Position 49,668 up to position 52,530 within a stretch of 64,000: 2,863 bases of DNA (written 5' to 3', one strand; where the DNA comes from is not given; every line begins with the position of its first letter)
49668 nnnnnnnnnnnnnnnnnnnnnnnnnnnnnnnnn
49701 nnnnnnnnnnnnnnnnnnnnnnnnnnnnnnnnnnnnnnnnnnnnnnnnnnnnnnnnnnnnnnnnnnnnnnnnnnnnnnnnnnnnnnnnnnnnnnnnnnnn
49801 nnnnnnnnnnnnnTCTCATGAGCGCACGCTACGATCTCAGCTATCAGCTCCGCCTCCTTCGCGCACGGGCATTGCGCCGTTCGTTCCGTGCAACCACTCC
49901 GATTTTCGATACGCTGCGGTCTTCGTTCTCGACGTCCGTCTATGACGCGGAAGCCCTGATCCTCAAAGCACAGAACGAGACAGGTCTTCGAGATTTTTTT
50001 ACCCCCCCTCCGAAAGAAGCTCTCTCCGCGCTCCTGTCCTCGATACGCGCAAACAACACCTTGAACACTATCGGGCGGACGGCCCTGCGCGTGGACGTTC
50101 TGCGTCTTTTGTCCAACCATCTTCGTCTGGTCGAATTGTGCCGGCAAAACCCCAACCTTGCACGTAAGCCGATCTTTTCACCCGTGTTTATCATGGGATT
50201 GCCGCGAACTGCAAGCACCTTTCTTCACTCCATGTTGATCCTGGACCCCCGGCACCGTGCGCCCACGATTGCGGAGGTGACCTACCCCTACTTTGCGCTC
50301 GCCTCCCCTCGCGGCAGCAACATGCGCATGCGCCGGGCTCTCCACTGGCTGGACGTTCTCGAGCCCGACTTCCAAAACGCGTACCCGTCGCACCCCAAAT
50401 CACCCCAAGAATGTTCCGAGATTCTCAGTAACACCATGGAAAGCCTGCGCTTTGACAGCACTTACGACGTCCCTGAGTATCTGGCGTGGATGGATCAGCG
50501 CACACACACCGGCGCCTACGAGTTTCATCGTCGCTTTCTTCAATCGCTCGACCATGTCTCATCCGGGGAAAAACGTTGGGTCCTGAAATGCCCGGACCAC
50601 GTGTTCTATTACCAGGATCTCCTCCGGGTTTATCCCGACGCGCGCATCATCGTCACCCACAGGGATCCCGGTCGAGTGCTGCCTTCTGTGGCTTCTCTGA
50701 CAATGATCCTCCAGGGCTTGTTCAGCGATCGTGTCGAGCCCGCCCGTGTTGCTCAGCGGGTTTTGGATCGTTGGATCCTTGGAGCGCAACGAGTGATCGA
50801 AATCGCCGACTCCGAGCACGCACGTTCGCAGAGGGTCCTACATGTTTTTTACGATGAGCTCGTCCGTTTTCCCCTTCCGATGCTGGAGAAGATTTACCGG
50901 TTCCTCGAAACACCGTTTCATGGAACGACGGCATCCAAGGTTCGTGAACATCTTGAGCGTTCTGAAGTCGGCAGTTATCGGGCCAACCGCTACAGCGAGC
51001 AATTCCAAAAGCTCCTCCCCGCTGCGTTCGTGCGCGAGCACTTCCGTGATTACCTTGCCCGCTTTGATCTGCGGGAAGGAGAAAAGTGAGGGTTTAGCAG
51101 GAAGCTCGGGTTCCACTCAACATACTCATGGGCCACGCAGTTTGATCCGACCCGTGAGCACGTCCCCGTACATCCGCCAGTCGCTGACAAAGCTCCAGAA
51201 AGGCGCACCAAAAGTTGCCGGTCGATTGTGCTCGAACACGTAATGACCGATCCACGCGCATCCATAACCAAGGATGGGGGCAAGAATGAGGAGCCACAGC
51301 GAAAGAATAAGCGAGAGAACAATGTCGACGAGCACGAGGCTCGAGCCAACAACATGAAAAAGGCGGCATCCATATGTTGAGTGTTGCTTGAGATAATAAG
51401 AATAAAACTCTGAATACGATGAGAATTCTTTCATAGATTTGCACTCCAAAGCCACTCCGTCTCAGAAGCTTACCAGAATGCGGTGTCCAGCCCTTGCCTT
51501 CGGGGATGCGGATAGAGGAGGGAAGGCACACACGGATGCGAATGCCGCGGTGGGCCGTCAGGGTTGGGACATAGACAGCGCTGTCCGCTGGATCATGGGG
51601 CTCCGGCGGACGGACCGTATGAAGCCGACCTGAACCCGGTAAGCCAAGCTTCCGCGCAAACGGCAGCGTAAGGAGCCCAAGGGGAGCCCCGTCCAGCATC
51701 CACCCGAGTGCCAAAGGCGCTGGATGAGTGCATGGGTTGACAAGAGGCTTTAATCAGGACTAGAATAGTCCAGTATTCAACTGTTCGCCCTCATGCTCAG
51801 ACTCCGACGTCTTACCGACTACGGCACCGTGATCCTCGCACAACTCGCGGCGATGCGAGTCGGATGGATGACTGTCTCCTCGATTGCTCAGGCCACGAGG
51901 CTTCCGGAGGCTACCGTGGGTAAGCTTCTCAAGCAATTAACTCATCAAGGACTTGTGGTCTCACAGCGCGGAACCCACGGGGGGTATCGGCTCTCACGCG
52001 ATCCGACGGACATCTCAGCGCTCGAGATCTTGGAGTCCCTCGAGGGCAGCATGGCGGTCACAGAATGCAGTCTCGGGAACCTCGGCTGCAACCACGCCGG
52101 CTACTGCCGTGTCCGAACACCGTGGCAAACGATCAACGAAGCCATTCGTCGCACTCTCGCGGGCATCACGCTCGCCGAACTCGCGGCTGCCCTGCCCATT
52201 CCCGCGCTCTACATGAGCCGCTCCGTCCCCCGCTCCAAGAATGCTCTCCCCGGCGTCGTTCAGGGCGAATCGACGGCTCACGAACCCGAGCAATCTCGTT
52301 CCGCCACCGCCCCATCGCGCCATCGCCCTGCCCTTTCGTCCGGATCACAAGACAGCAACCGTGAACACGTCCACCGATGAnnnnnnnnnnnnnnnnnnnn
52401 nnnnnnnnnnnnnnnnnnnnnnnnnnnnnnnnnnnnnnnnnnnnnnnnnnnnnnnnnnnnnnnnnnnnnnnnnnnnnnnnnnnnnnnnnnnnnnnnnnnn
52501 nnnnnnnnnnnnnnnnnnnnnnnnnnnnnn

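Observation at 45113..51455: hpnN-hpnL operon extended by a PAPS-type sulfotransferase, with divergent hpnM-like and convergent DUF962 genes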

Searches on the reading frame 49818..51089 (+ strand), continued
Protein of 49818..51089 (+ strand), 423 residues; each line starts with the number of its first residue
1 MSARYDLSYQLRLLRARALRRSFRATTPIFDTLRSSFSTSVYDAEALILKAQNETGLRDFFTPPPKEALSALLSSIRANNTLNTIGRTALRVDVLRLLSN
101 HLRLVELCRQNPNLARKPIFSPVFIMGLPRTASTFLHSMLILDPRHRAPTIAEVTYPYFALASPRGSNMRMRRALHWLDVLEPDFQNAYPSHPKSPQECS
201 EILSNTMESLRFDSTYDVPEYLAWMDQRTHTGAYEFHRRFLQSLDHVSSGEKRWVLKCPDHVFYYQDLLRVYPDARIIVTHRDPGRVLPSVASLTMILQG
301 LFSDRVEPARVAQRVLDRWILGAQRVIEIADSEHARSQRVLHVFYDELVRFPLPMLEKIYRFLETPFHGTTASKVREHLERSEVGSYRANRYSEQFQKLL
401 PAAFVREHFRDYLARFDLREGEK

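Call 82: search_protein_families(library=ncbifam, proteins=[P0127], max_evalue=0.001)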
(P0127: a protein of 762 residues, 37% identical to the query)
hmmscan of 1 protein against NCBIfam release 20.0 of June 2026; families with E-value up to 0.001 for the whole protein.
P0127 (762 aa): 3 families
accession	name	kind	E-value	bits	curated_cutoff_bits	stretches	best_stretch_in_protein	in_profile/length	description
TIGR03476.1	HpnL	subfamily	6.1e-68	229.5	195.65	1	439-737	5-315/318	putative membrane protein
TIGR00374.1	TIGR00374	subfamily_domain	5.2e-15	55.7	43.2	1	454-723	12-296/323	flippase-like domain-containing protein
NF052394.1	NodProtNoeE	equivalog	6.2e-05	21.9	500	0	226-275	90-138/387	nodulation protein NoeE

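Call 83: find_encoding_contigs(protein=P0127, flank=8000, max_places=3)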
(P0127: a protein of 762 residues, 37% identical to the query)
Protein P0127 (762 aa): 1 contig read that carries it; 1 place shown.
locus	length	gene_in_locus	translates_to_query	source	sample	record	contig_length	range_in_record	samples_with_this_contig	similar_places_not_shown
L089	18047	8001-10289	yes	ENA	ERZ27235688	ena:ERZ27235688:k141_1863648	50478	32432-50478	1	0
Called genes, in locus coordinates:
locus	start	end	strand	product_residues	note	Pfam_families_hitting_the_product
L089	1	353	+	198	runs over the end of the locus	PF07310:PAS_5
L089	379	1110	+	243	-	PF01755:Glyco_transf_25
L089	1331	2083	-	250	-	PF00106:adh_short, PF08659:KR, PF13561:adh_short_C2, PF08643:DUF1776 (weak)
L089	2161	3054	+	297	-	PF00226:DnaJ, PF01556:DnaJ_C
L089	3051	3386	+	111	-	PF13591:MerR_2 (weak)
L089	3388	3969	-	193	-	PF04191:PEMT, PF04140:ICMT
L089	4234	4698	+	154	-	PF01047:MarR, PF12802:MarR_2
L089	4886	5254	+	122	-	PF09361:Phasin_2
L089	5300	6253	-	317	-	PF04909:Amidohydro_2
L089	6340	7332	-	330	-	PF00126:HTH_1, PF03466:LysR_substrate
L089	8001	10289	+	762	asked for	PF13469:Sulfotransfer_3, PF03706:LPG_synthase_TM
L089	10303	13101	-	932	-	PF00176:SNF2-rel_dom, PF04851:ResIII (weak), PF00271:Helicase_C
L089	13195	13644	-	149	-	-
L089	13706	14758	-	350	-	-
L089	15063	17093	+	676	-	PF04879:Molybdop_Fe4S4, PF00384:Molybdopterin, PF01568:Molydop_binding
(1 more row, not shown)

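Call 84: find_homologous_proteins(query=P0127, max_evalue=1e-30)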
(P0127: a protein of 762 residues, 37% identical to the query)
Query P0127 (762 aa): 699 proteins with E <= 1e-30 among 8000 candidates; the best 120 are listed.
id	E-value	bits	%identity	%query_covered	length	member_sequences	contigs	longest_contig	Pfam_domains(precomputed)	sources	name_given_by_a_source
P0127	0.0e+0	1725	100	100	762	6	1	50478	PF13469.13,PF03706.19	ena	-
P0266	0.0e+0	1624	94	100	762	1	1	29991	PF13469.13,PF03706.19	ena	-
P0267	0.0e+0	1561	90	100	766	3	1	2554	PF13469.13,PF03706.19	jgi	-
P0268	0.0e+0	1025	95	64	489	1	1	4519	PF13469.13,PF03706.19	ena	-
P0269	3.2e-156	540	63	53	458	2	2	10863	PF13469.13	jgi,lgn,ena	-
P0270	1.9e-154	534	60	54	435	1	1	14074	PF13469.13,PF00685.34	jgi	jgi:hypothetical protein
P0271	7.1e-154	532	57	55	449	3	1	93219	PF13469.13,PF00685.34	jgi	jgi:hypothetical protein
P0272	8.6e-153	529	58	54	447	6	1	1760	PF13469.13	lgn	-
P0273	1.0e-152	528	59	54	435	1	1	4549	PF13469.13,PF00685.34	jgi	jgi:hypothetical protein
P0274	8.9e-145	502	56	56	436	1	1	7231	PF13469.13,PF00685.34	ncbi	-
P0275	5.2e-144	500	58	52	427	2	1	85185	PF13469.13,PF00685.34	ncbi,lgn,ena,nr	ncbi:MAG TPA: sulfotransferase [Alphaproteobacteria bacterium]|nr:sulfotransferase [Alphaproteobacte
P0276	1.1e-143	498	57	52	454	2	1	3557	PF13469.13,PF00685.34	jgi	jgi:hypothetical protein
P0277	7.5e-141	489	57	53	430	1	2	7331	PF13469.13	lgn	-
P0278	2.4e-138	481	56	53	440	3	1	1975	PF13469.13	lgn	-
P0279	5.5e-138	480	61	45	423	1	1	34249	PF13469.13,PF17784.8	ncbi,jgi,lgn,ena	jgi:hypothetical protein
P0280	1.1e-137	479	53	56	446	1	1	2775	PF13469.13,PF00685.34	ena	-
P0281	1.6e-137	478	60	48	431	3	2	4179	PF13469.13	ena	-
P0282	6.7e-136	473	60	49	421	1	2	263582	PF13469.13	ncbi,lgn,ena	-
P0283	2.0e-135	471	58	49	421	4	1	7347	PF13469.13,PF00685.34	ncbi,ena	-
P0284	6.6e-135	469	58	48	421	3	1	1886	PF13469.13,PF00685.34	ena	-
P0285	6.8e-135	469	56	52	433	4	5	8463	PF13469.13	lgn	-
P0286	2.4e-134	468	55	52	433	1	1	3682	PF13469.13,PF17784.8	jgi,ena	jgi:hypothetical protein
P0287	3.5e-134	467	58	48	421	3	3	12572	PF13469.13,PF00685.34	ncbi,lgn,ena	-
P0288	1.4e-133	465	53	58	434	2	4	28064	PF13469.13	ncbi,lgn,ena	-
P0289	4.3e-133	463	58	47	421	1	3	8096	PF13469.13,PF00685.34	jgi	jgi:hypothetical protein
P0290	4.6e-133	463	55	53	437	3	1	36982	PF13469.13,PF00685.34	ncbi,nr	ncbi:MAG TPA: sulfotransferase [Acetobacteraceae bacterium]|nr:sulfotransferase [Acetobacteraceae ba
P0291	2.0e-132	461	60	46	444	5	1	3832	PF13469.13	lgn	-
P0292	4.1e-132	460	54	52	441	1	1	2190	PF13469.13,PF00685.34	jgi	jgi:Sulfotransferase family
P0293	3.1e-131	457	53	57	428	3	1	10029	PF13469.13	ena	-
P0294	3.5e-131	457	55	52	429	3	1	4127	PF13469.13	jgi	jgi:hypothetical protein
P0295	7.3e-131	456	57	48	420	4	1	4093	PF13469.13,PF00685.34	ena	-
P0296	9.1e-131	456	59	48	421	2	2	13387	PF13469.13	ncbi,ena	-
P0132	9.1e-131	456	58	45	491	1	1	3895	PF13469.13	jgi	jgi:hypothetical protein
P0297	1.3e-130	455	53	53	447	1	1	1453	PF13469.13,PF00685.34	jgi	jgi:hypothetical protein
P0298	1.4e-130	455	59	46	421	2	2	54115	PF13469.13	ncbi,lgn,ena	-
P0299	5.5e-130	453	57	48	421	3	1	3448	PF13469.13,PF00685.34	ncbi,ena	-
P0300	6.3e-130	453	52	52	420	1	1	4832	PF13469.13,PF00685.34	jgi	jgi:hypothetical protein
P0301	2.8e-129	451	58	47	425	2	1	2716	PF13469.13,PF00685.34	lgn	-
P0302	2.8e-129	451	57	48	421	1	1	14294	PF13469.13,PF00685.34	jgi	jgi:Sulfotransferase family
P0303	1.1e-128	449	52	52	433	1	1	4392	PF13469.13,PF00685.34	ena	-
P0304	2.4e-128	448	55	46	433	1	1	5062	PF13469.13,PF00685.34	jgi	jgi:hypothetical protein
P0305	3.2e-128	447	53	51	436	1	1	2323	PF13469.13,PF00685.34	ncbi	-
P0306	3.4e-128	447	56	48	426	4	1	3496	PF13469.13,PF00685.34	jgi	-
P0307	5.1e-128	447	56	48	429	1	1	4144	PF13469.13,PF00685.34,PF17784.8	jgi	jgi:hypothetical protein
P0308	9.3e-128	446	51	54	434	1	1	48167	PF13469.13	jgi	jgi:hypothetical protein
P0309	2.8e-127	444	57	48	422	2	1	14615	PF13469.13,PF00685.34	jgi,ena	-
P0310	4.0e-127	444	52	53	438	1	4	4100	PF13469.13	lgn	-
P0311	1.0e-126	442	51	55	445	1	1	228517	PF13469.13,PF00685.34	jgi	jgi:hypothetical protein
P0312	1.2e-126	442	56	48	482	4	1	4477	PF13469.13,PF00685.34,PF17784.8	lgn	-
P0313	1.8e-126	442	53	52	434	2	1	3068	PF13469.13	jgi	jgi:hypothetical protein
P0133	2.9e-126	441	52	52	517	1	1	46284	PF13469.13,PF00685.34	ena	-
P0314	4.1e-126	440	56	48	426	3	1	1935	PF13469.13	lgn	-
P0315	4.6e-126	440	54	50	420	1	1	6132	PF13469.13,PF00685.34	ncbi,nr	ncbi:MAG: sulfotransferase [Acetobacteraceae bacterium]|nr:sulfotransferase [Acetobacteraceae bacter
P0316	6.4e-126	440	50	54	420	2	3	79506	PF13469.13,PF17784.8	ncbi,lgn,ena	-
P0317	6.5e-126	440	57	47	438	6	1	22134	PF13469.13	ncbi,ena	-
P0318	6.1e-125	436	59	45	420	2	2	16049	PF13469.13,PF00685.34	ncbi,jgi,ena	jgi:hypothetical protein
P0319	8.6e-125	436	53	52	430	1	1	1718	PF13469.13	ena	-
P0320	8.7e-125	436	51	56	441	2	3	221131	PF13469.13,PF00685.34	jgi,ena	jgi:hypothetical protein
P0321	1.4e-124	435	50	55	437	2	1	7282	PF13469.13,PF00685.34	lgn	-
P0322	2.8e-124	434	48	56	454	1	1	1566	PF13469.13,PF00685.34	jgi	jgi:hypothetical protein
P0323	3.9e-124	434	55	48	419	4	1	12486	PF13469.13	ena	-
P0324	4.2e-124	434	58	41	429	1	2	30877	PF13469.13,PF00685.34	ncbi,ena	-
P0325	4.7e-124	434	53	51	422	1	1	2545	PF13469.13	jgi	jgi:hypothetical protein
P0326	5.3e-124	433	55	48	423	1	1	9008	PF13469.13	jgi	jgi:hypothetical protein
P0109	6.5e-124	433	56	48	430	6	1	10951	PF13469.13,PF00685.34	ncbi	-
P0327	7.5e-124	433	57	48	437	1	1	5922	PF13469.13,PF00685.34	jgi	jgi:hypothetical protein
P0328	8.5e-123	429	52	53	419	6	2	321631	PF13469.13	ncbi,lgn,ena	-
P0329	1.6e-122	429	52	53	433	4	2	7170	PF13469.13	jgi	-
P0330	2.1e-122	428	55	48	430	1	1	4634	PF13469.13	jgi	jgi:Sulfotransferase family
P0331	6.2e-122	427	53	51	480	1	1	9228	PF13469.13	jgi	jgi:hypothetical protein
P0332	1.1e-121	426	53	51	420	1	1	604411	PF13469.13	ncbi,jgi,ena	jgi:Sulfotransferase family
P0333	1.6e-121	425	52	52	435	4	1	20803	PF13469.13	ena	-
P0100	1.7e-121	425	53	51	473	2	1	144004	PF13469.13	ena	-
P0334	2.6e-121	424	54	47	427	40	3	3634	PF13469.13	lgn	-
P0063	2.9e-121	424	51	54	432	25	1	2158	PF13469.13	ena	-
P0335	4.4e-121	424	57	47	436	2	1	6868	PF13469.13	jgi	jgi:hypothetical protein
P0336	5.9e-121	423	51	53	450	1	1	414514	PF13469.13,PF00685.34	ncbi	-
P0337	7.4e-121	423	52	50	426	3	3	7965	PF13469.13,PF17784.8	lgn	-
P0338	9.3e-121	423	51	52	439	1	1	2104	PF13469.13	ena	-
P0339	9.3e-121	423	52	51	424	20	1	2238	PF13469.13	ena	-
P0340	1.2e-120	422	55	48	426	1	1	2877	PF13469.13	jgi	-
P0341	1.4e-120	422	53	49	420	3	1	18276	PF13469.13,PF00685.34,PF17784.8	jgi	jgi:hypothetical protein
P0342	1.5e-120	422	50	56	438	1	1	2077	PF13469.13,PF17784.8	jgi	jgi:Sulfotransferase family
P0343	1.5e-120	422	54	48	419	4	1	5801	PF13469.13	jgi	jgi:hypothetical protein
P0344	1.6e-120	422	54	48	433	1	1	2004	PF13469.13,PF00685.34,PF17784.8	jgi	jgi:hypothetical protein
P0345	1.6e-120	422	53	48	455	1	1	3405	PF13469.13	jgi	jgi:hypothetical protein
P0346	2.2e-120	421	56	47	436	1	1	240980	PF13469.13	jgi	jgi:hypothetical protein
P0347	2.7e-120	421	50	56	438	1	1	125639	PF13469.13,PF00685.34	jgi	jgi:hypothetical protein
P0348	3.1e-120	421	55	48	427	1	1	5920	PF13469.13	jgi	jgi:hypothetical protein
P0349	3.6e-120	421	54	48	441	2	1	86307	PF13469.13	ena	-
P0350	3.7e-120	421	54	47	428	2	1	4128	PF13469.13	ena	-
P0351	3.8e-120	421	48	52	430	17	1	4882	PF13469.13,PF00685.34,PF17784.8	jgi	jgi:hypothetical protein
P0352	9.8e-120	419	51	53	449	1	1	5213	PF13469.13,PF00685.34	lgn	-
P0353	1.2e-119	419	53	47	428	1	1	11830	PF13469.13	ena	-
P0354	2.0e-119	418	52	51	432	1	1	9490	PF13469.13,PF00685.34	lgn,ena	-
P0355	2.4e-119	418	54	49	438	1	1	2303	PF13469.13,PF00685.34,PF17784.8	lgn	-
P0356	2.4e-119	418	51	52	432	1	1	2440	PF13469.13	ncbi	-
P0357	2.5e-119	418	53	51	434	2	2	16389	PF13469.13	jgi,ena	jgi:hypothetical protein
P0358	2.5e-119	418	50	52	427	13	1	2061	PF13469.13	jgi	jgi:Sulfotransferase family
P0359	2.8e-119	418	51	48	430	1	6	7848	PF13469.13,PF00685.34,PF17784.8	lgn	-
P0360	3.3e-119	418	54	50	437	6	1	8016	PF13469.13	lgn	-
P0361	3.5e-119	417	55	48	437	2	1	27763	PF13469.13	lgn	-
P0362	3.5e-119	417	49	52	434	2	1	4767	PF13469.13,PF00685.34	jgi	jgi:Sulfotransferase family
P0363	3.7e-119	417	51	52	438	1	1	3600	PF13469.13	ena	-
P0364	3.7e-119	417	51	49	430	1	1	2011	PF13469.13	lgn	-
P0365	4.4e-119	417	53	47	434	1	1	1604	PF13469.13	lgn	-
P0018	5.0e-119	417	53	48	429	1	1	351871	PF13469.13,PF00685.34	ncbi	-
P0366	5.2e-119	417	53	49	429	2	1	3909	PF13469.13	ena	-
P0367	7.0e-119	416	56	49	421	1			PF13469.13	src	-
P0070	7.1e-119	416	52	51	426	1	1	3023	PF13469.13,PF00685.34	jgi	jgi:hypothetical protein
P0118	1.1e-118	416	51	53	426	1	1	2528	PF13469.13,PF00685.34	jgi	jgi:hypothetical protein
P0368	1.1e-118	416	55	48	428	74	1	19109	PF13469.13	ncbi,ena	-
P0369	1.3e-118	416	55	47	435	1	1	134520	PF13469.13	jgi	jgi:hypothetical protein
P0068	1.3e-118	416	53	50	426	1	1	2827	PF13469.13,PF00685.34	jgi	jgi:hypothetical protein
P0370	1.4e-118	415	52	50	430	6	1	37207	PF13469.13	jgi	-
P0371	1.7e-118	415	51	52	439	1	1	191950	PF13469.13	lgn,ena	-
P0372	1.7e-118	415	50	50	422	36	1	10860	PF13469.13,PF00685.34,PF17784.8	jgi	jgi:hypothetical protein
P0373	2.4e-118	415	52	48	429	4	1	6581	PF13469.13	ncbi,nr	ncbi:MAG TPA: sulfotransferase [Candidatus Binataceae bacterium]|nr:sulfotransferase [Candidatus Bin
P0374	2.4e-118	415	51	48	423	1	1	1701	PF13469.13,PF00685.34,PF17784.8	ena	-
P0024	2.6e-118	415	53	51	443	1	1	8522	PF13469.13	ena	-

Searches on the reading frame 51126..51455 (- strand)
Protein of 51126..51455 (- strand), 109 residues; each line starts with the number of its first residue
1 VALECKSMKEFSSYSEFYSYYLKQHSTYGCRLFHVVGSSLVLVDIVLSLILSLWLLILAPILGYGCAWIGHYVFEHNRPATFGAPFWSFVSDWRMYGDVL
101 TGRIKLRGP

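Call 12: search_protein_families(library=pfam, proteins=[window:51126-51455:-], max_evalue=0.01)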
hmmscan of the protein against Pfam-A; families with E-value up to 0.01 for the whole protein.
window:51126-51455:- (109 aa): 1 family
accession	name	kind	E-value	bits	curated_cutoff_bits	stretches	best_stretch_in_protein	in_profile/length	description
PF06127.16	Mpo1-like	-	4.4e-34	116.9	24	1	11-104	1-95/95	2-hydroxy-palmitic acid dioxygenase Mpo1-like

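Call 13: search_protein_families(library=ncbifam, proteins=[window:51126-51455:-], max_evalue=0.01)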
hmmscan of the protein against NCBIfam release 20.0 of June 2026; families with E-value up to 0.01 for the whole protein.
window:51126-51455:- (109 aa): 0 families

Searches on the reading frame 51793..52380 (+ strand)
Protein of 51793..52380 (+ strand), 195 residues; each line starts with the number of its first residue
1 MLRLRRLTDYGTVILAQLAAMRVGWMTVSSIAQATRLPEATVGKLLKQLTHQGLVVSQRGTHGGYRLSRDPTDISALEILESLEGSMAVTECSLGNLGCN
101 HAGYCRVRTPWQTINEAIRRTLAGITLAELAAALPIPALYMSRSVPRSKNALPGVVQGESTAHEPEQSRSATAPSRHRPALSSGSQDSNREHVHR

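Call 14: search_protein_families(library=pfam, proteins=[window:51793-52380:+], max_evalue=0.001)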
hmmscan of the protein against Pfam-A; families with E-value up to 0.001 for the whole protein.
window:51793-52380:+ (195 aa): 6 families
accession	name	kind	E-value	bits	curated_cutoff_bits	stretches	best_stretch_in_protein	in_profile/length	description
PF02082.26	Rrf2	-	3.1e-31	108.7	30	1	6-132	3-131/132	Iron-dependent Transcriptional regulator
PF09339.16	HTH_IclR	-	9.3e-06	25.8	22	1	14-57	8-50/52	IclR helix-turn-helix domain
PF12802.13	MarR_2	-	0.00014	22.3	27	0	14-59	10-54/61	MarR family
PF09202.17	Rio2_N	-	0.00016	22.4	27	1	24-80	23-79/82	Rio2, N-terminal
PF01022.26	HTH_5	-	0.00051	20.3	22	0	20-55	13-45/47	Bacterial regulatory protein, arsR family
PF01978.25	TrmB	-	0.00058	20.1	25.6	0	23-65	20-62/68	Sugar-specific transcriptional regulator TrmB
